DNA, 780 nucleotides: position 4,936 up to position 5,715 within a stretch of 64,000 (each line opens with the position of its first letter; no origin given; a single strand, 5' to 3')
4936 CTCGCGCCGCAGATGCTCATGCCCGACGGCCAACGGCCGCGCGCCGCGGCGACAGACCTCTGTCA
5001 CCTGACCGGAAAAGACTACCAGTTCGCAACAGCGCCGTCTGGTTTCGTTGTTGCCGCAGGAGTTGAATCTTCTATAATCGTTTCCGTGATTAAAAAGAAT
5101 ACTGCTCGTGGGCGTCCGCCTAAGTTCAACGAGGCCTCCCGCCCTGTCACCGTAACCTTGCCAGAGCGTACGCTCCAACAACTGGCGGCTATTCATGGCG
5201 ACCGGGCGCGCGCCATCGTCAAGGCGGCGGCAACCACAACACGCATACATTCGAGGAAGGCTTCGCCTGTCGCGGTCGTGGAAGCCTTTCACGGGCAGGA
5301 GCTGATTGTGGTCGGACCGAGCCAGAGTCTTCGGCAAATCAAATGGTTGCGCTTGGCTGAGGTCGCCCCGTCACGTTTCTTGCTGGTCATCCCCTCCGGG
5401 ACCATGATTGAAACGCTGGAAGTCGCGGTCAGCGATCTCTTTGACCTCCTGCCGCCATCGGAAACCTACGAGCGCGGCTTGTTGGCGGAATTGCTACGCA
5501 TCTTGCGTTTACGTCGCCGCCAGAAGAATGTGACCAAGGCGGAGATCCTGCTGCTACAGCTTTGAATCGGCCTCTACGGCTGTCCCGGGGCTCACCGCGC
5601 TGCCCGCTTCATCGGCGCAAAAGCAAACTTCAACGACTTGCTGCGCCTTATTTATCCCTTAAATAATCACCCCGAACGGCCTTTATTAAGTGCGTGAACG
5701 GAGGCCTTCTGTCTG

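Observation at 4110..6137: Tandem duplication of [SGNH 3' end - AT-rich upstream element - 110-aa gene], with the regulator gene present only in the second copy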

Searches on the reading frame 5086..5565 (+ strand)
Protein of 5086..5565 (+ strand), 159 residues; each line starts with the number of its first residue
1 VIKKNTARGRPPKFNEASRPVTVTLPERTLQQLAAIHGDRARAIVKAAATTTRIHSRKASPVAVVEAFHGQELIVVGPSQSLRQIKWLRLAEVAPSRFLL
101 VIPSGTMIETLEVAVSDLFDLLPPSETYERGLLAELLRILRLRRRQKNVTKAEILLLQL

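Call 9: search_protein_families(library=pfam, proteins=[window:5086-5565:+], max_evalue=0.1)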
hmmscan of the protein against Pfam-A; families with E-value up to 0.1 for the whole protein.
window:5086-5565:+ (159 aa): 0 families

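Call 10: search_protein_families(library=ncbifam, proteins=[window:5086-5565:+], max_evalue=0.1)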
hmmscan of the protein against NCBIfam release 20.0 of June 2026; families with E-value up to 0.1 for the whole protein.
window:5086-5565:+ (159 aa): 0 families

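Call 21: find_encoding_contigs(protein=window:5086-5565:+, flank=10000, max_places=6)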
Protein window:5086-5565:+ (159 aa): no gene with exactly this product is on record in the collection.

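Call 22: find_homologous_proteins(query=window:5086-5565:+)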
Query window:5086-5565:+ (159 aa): 384 proteins with E <= 0.001 among 714 candidates; the best 120 are listed.
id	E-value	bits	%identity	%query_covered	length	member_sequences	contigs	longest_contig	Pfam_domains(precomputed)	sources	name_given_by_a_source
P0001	5.1e-92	323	99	100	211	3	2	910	-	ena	-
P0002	5.3e-69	249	78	99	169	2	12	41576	-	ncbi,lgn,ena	-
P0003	2.6e-68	246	77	100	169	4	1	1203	-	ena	-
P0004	5.3e-66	239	75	100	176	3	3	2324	-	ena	-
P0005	8.1e-66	238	74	99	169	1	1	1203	-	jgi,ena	-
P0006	1.4e-59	218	70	99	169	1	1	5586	-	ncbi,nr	ncbi:MAG: hypothetical protein NTV49_00710 [Kiritimatiellaeota bacterium]|nr:hypothetical protein [K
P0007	1.1e-58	215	69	96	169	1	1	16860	-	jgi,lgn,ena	-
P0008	1.9e-56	208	66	99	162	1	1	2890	-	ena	-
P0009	2.6e-56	208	66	99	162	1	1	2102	-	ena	-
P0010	1.7e-55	205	69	99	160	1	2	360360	-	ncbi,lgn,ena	-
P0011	2.2e-55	205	67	99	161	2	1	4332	-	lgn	-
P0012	2.0e-54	202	64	99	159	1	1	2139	-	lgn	-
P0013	2.6e-53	198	62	99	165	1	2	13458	-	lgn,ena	-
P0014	1.5e-52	195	63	99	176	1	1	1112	-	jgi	jgi:hypothetical protein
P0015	3.1e-52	194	62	100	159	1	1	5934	-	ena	-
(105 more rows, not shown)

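Call 23: find_encoding_contigs(protein=P0002, flank=10000, max_places=4)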
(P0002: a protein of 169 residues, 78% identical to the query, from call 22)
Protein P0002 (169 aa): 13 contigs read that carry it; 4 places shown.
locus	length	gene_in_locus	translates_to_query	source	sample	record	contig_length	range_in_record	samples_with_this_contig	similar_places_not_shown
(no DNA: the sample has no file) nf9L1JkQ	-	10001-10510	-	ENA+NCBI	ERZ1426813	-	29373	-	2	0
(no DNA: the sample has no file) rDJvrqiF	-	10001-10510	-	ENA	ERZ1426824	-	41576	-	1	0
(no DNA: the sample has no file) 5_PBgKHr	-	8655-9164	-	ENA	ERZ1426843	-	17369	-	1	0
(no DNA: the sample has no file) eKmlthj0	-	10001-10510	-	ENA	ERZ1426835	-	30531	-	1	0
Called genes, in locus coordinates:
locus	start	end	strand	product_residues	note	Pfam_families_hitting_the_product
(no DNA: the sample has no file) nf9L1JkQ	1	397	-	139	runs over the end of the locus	PF00383:dCMP_cyt_deam_1, PF08211:dCMP_cyt_deam_2, PF26947:CDL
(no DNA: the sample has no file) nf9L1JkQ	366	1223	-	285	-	PF01048:PNP_UDP_1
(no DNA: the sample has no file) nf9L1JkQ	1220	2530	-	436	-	PF02885:Glycos_trans_3N, PF00591:Glycos_transf_3, PF07831:PYNP_C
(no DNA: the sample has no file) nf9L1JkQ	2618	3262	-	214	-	PF12773:DZR, PF13240:Zn_Ribbon_1 (weak), PF13248:Zn_ribbon_3 (weak), PF13240:Zn_Ribbon_1 (weak)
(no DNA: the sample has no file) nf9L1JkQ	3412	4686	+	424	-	PF00657:Lipase_GDSL (weak), PF13472:Lipase_GDSL_2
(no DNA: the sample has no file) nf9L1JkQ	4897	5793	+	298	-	PF02574:S-methyl_trans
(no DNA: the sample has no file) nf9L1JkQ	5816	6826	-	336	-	PF05496:RuvB_N, PF01078:Mg_chelatase (faint), PF13191:AAA_16 (faint), PF00004:AAA, PF07728:AAA_5 (faint), PF17864:AAA_lid_4, PF05491:WHD_RuvB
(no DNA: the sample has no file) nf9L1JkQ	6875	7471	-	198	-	PF01330:RuvA_N, PF00633:HHH (faint), PF21176:RecR_HhH (faint), PF02371:Transposase_20 (faint), PF14520:HHH_5, PF07499:RuvA_C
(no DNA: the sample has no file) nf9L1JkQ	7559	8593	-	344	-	PF03783:CsgG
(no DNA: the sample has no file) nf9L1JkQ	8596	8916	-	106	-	-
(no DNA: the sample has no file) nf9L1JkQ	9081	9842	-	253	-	-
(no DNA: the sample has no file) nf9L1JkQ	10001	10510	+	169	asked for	-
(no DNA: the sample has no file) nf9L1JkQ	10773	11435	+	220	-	PF00657:Lipase_GDSL (faint), PF13472:Lipase_GDSL_2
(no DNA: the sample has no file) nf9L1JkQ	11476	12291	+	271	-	-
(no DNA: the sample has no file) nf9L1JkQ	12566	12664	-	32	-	-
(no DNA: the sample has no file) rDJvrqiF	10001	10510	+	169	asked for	-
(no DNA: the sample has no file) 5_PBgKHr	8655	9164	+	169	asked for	-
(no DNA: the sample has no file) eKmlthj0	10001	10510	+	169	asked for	-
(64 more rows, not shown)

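Call 24: find_encoding_contigs(protein=P0007, flank=10000, max_places=3)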
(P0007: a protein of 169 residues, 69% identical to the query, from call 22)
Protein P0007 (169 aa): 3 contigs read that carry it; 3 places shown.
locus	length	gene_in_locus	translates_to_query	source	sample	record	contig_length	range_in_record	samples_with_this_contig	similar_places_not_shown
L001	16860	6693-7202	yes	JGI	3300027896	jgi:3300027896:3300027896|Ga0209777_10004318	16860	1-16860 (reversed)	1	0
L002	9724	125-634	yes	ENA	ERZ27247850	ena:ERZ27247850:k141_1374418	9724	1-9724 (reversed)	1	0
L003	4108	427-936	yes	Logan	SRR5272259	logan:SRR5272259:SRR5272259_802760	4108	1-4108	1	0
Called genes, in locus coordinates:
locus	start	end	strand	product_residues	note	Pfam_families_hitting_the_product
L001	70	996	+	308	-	PF01565:FAD_binding_4, PF02873:MurB_C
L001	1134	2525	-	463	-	PF13529:Peptidase_C39_2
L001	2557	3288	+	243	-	PF13505:OMP_b-brl (weak)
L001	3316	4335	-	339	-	PF00535:Glycos_transf_2, PF13641:Glyco_tranf_2_3, PF10111:Glyco_tranf_2_2 (faint), PF13506:Glyco_transf_21 (faint), PF13632:Glyco_trans_2_3 (weak)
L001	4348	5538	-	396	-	PF01522:Polysacc_deac_1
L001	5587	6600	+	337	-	PF03706:LPG_synthase_TM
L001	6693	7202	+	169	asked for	-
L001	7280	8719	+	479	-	-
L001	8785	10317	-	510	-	PF06739:SBBP (weak)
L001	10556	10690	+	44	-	-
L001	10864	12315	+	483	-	-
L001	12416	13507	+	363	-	PF00535:Glycos_transf_2 (weak), PF13641:Glyco_tranf_2_3 (faint), PF00535:Glycos_transf_2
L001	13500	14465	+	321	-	PF01522:Polysacc_deac_1, PF11959:DUF3473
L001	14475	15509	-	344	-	PF01208:URO-D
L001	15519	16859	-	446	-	?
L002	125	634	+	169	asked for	-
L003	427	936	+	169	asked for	-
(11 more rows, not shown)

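Call 25: find_encoding_contigs(protein=P0010, flank=10000, max_places=3)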
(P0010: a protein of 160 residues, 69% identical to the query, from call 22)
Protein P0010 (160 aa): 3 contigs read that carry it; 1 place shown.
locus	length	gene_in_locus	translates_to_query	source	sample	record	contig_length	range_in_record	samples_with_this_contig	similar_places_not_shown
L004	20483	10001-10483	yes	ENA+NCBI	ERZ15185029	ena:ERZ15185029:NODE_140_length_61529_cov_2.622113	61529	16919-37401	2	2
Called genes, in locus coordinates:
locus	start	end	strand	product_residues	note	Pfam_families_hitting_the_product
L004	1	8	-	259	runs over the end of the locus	PF03783:CsgG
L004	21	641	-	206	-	-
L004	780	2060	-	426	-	PF00072:Response_reg (weak), PF00989:PAS (weak), PF13426:PAS_9 (weak), PF08447:PAS_3 (weak), PF00072:Response_reg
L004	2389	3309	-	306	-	-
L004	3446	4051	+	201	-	-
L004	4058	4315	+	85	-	-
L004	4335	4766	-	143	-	PF13279:4HBT_2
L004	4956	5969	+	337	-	PF20244:DUF6599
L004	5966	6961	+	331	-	PF04015:DUF362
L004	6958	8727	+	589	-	PF12801:Fer4_5, PF12797:Fer4_2 (faint), PF12801:Fer4_5 (weak), PF12838:Fer4_7 (faint), PF13183:Fer4_8 (faint), PF13187:Fer4_9 (faint), PF13237:Fer4_10 (faint), PF00037:Fer4 (weak), +1 more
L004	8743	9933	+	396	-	PF00248:Aldo_ket_red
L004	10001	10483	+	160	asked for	-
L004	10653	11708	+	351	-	PF04055:Radical_SAM, PF13353:Fer4_12 (weak)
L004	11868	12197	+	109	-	-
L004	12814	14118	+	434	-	PF20706:GT4-conflict (weak), PF00534:Glycos_transf_1, PF13692:Glyco_trans_1_4 (faint)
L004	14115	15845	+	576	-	PF00128:Alpha-amylase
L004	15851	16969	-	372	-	PF02595:Gly_kinase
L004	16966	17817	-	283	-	PF00702:Hydrolase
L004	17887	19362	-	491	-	PF13439:Glyco_transf_4 (weak)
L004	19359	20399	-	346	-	PF00535:Glycos_transf_2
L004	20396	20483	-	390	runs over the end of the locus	-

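Call 29: find_encoding_contigs(protein=P0001, flank=10000, max_places=4)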
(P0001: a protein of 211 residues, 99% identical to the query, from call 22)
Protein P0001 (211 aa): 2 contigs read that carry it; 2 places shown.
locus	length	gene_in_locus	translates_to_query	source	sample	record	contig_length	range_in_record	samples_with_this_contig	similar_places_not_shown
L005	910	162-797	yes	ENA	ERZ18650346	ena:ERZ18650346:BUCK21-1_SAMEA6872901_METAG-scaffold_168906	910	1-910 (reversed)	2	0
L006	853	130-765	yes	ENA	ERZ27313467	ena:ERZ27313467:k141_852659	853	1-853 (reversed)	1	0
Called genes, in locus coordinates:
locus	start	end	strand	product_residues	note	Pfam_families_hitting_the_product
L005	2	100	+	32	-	?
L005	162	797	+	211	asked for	-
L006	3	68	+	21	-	?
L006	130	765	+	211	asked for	-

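Call 43: predict_structure(alignment_id=A4)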
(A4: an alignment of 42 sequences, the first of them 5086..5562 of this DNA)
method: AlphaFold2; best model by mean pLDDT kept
length: 159 residues; sequences in the alignment: 42
mean_pLDDT: 70.4   pTM: 0.61
mean pLDDT of the five models: 70.4, 68.8, 68.2, 66.4, 65.7
residues with pLDDT >= 90: 30; 70-90: 54; 50-70: 48; < 50: 27
segments of 3 or more residues with pLDDT < 50: 1-10, 13-25
pLDDT, mean of each block of 10 residues (from residue 1): 41 44 48 55 68 59 75 83 89 83 80 92 91 91 73 50
secondary structure, 60 per line:
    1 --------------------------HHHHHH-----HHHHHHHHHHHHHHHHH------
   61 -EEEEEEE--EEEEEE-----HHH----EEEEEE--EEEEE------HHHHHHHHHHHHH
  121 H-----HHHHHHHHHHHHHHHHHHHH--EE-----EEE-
elements in order: H27-32 H38-54 E62-68 E71-76 E89-94 E97-101 H108-121 H127-146 E156-158

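Call 66: search_protein_families(library=pfam, proteins=[L004:10653-11708:+, L004:11868-12197:+], max_evalue=0.01)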
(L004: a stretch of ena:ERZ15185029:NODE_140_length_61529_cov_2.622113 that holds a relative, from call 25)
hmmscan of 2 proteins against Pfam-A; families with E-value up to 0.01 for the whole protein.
L004:10653-11708:+ (351 aa): 2 families
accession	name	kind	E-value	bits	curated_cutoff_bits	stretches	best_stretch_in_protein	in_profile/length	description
PF04055.27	Radical_SAM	-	1.2e-09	39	29.5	1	73-177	3-108/166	Radical SAM superfamily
PF13353.11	Fer4_12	-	1.2e-05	26.1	22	1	74-162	12-100/137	4Fe-4S single cluster domain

L004:11868-12197:+ (109 aa): 0 families

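Call 70: search_solved_structures(query=A4, max_evalue=10, show_alignments=2)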
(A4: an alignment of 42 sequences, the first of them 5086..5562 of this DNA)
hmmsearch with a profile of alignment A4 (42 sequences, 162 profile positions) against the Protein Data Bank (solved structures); distinct sequences matched with E-value up to 10: 1.
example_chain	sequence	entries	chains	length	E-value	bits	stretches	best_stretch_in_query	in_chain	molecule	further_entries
6v39_E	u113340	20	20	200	0.56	12.9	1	28-86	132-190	50S ribosomal protein L4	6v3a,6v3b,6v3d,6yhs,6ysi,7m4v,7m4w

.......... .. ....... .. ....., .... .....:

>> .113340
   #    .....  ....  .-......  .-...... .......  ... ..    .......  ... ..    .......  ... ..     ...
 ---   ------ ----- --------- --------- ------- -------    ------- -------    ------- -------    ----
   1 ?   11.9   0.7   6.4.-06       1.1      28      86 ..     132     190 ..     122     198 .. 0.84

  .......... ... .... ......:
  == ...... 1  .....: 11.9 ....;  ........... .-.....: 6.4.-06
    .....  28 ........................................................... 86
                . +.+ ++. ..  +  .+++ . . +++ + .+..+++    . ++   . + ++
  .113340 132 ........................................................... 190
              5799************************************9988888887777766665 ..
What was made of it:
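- On Ribbon-helix-helix regulators (for reg1): A profile of 42 members against PDB sequences gives only L4 at E 0.56 (call 70).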

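Call 71: search_protein_families(library=padloc, proteins=[window:5086-5565:+], max_evalue=0.1)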
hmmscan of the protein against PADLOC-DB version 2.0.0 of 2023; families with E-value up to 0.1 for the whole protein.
window:5086-5565:+ (159 aa): 0 families

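Call 75: find_encoding_contigs(protein=P0006, flank=6000, max_places=2)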
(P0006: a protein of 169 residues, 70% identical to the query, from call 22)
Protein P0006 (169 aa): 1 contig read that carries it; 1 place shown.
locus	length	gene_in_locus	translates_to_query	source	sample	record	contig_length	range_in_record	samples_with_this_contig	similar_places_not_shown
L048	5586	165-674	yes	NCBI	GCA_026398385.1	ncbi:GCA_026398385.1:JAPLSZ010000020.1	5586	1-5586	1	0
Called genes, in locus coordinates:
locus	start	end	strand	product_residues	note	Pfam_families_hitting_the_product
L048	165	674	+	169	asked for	-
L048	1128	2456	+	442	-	-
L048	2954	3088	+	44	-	PF00468:Ribosomal_L34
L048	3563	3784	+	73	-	PF01809:YidD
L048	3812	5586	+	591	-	PF14849:YidC_periplas, PF02096:60KD_IMP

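Call 76: find_encoding_contigs(protein=P0004, flank=6000, max_places=3)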
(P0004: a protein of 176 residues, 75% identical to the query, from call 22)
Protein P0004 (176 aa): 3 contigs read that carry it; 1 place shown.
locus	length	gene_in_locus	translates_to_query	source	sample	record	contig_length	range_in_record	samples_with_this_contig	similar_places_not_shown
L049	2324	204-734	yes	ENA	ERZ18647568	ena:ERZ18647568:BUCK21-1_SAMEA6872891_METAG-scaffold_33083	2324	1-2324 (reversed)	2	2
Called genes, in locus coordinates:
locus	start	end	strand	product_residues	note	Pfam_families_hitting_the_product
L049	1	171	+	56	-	?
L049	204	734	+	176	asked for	-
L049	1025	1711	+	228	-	PF00657:Lipase_GDSL (faint), PF13472:Lipase_GDSL_2, PF17182:OSK (weak)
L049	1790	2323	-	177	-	?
